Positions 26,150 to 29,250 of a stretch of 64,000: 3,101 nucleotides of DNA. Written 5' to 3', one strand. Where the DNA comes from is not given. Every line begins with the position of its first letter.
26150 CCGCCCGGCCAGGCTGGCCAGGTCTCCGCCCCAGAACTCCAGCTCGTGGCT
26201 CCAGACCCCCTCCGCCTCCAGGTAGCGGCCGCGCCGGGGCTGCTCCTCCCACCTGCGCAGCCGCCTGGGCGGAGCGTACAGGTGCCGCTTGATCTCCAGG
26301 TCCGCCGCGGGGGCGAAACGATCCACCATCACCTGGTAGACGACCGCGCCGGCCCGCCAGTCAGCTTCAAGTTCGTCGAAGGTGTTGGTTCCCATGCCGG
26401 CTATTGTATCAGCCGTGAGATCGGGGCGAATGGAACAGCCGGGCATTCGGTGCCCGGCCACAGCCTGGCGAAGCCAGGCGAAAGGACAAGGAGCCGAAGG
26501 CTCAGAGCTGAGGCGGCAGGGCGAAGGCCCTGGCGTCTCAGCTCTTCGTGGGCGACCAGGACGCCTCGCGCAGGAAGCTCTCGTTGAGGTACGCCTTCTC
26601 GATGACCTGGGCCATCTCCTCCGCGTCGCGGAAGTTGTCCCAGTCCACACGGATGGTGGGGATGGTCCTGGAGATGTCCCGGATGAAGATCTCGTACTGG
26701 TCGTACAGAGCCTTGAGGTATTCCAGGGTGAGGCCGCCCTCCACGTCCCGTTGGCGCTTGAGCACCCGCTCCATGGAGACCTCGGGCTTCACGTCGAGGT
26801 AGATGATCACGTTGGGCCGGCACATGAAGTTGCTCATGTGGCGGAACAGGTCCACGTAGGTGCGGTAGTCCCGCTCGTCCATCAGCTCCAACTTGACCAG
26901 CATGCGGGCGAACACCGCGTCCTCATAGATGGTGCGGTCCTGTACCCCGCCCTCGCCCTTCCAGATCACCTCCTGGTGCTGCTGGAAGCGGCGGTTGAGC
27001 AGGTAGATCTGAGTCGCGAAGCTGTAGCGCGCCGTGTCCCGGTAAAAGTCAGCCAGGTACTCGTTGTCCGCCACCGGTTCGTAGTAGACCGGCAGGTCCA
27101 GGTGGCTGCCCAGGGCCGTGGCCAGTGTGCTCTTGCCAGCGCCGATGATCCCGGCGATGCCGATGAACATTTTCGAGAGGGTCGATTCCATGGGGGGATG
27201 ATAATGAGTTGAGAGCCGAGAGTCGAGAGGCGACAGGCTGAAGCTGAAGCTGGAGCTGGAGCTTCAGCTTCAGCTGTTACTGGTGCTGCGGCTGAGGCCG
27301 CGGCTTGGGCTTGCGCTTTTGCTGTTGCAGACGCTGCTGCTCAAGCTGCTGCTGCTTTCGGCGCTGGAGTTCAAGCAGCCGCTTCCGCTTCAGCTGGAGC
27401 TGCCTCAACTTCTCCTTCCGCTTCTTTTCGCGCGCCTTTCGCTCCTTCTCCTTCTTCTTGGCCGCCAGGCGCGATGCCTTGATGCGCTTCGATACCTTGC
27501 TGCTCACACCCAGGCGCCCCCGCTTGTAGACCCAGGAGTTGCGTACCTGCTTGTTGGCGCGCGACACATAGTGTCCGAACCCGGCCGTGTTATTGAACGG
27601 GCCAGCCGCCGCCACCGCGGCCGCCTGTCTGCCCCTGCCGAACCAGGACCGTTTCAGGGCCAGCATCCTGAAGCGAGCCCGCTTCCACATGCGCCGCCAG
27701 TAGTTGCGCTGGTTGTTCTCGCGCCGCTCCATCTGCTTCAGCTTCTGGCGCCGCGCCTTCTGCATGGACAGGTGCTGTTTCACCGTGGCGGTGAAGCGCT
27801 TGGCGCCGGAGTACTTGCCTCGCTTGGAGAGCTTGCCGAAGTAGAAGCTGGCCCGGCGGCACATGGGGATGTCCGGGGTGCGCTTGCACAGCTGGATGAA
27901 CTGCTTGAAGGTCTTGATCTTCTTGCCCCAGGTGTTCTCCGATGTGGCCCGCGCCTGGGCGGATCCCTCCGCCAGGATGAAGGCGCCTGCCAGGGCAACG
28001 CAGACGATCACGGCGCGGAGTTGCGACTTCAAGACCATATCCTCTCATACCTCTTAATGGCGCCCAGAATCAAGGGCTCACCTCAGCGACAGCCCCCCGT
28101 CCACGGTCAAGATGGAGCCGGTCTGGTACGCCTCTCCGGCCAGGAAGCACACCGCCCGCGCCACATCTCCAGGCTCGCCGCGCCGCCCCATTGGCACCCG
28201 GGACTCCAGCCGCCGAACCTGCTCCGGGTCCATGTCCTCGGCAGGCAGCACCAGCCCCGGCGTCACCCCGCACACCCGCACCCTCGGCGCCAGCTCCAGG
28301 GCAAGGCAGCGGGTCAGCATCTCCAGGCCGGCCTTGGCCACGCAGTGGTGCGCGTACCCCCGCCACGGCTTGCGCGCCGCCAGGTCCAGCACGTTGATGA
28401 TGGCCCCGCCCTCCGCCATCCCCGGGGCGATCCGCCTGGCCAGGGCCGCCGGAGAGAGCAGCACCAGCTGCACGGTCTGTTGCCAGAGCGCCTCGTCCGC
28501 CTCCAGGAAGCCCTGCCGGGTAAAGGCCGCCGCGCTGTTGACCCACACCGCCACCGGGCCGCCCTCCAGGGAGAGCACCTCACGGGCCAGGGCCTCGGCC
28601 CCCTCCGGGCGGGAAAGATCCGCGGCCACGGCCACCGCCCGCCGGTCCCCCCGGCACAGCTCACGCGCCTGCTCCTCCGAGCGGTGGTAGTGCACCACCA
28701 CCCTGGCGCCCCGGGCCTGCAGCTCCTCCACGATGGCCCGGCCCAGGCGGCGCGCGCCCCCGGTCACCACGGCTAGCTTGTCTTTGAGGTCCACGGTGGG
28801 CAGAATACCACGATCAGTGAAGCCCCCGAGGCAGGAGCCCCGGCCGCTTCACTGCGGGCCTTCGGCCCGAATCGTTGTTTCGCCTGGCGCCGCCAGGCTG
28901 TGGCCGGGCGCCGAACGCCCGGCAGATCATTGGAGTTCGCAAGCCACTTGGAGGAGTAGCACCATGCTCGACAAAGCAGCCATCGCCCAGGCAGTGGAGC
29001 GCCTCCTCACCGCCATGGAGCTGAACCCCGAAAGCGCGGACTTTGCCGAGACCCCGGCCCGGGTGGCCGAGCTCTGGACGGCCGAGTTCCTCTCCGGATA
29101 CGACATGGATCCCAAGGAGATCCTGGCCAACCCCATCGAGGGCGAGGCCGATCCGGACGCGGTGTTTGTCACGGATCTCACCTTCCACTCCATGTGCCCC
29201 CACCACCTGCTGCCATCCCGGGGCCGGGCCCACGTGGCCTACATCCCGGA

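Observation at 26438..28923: A four-hairpin structured repeat family (three copies) with compensatory stem changes, always just upstream of and co-oriented with the next gene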

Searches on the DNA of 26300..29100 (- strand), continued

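Call 91: search_with_rna_model(model_id=R1, sources=[L005, L006, L007, L008, L009, L010, L011, L014, L015, L016, L020, L021, L022, L023, L024, L025, L026, L027, L028, L029, L030, L031, L032, L033, L034, L035, L036, L037, L038, L039, L040, L041, L042, L043, L044, L045, L046, L047, L048, L049, L050, L051, L052, L053, L054, L055, L056, L058, L060, L061, L062, L063, L064, L001], max_evalue=0.01)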
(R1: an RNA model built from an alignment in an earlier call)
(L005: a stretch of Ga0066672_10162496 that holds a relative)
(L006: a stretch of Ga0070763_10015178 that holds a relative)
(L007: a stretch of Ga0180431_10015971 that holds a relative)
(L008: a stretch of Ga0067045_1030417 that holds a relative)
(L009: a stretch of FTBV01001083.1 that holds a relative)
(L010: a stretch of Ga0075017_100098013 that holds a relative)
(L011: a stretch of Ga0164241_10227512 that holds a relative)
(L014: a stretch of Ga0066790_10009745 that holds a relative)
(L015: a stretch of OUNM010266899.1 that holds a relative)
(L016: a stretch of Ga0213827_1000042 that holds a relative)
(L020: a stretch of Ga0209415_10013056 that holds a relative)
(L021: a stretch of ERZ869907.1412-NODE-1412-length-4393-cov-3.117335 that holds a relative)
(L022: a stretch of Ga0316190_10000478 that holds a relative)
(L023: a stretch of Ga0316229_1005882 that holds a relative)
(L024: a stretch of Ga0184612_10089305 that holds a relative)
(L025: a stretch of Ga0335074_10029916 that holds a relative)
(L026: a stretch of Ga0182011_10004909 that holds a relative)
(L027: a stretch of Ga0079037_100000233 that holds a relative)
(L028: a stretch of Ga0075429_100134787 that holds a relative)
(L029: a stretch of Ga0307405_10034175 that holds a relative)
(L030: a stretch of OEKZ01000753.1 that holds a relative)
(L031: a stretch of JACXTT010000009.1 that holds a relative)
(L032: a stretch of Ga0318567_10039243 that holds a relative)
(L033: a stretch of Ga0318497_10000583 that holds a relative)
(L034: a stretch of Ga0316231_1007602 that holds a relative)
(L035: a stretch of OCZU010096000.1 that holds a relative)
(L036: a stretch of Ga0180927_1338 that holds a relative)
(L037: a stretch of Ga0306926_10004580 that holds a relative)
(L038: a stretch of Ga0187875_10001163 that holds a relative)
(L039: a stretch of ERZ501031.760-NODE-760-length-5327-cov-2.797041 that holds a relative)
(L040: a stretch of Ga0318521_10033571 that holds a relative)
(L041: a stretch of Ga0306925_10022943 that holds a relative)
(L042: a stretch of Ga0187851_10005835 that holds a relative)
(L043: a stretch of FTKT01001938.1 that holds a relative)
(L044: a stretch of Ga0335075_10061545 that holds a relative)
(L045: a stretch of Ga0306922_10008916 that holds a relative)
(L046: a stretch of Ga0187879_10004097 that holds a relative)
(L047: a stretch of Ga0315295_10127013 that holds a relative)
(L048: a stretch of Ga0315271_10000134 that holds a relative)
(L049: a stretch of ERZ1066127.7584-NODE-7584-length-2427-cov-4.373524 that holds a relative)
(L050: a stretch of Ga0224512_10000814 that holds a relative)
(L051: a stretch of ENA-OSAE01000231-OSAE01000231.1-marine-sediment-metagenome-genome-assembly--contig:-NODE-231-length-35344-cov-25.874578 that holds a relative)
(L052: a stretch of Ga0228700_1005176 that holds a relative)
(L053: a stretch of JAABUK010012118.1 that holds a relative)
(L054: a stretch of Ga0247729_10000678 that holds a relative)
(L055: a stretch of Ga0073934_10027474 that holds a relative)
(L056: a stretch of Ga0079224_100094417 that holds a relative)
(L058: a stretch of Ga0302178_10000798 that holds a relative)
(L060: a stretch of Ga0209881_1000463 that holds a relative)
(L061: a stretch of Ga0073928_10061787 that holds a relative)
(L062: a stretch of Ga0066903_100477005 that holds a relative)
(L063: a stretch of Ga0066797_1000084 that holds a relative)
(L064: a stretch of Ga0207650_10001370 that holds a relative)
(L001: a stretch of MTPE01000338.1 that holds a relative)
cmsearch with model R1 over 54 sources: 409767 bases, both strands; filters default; matches with E-value up to 0.01: 2.
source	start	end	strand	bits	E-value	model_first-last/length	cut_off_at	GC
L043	1014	1119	+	30.6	0.0009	1-121/121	no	0.75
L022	10326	10372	+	25.5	0.0087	71-118/121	no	0.74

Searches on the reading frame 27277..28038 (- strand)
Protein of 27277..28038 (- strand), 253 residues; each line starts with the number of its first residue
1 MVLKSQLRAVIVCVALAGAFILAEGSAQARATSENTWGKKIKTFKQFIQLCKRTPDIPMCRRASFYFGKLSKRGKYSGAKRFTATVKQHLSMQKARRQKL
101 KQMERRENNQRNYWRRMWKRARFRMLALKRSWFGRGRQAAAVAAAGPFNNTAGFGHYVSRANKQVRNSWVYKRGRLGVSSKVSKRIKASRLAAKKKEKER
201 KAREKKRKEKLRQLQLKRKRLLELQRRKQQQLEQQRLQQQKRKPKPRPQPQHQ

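Call 92: search_protein_families(library=pfam, proteins=[window:27277-28038:-], max_evalue=0.001)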
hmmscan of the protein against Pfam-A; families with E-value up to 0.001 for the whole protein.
window:27277-28038:- (253 aa): 0 families

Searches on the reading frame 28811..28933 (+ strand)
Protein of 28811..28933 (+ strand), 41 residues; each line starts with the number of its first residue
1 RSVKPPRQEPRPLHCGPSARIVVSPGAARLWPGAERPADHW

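Call 78: search_protein_representatives(protein=window:28811-28933:+)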
Query: 41 residues. Proteins with E-value up to 0.001 (for the whole library): 0; up to 1e-10: 0; up to 1e-30: 0. The best 0 are listed.
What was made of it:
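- Tried and rejected: I searched the 1.84 billion protein representatives with the frame-b translation of copy B. There were 0 hits (call 78).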
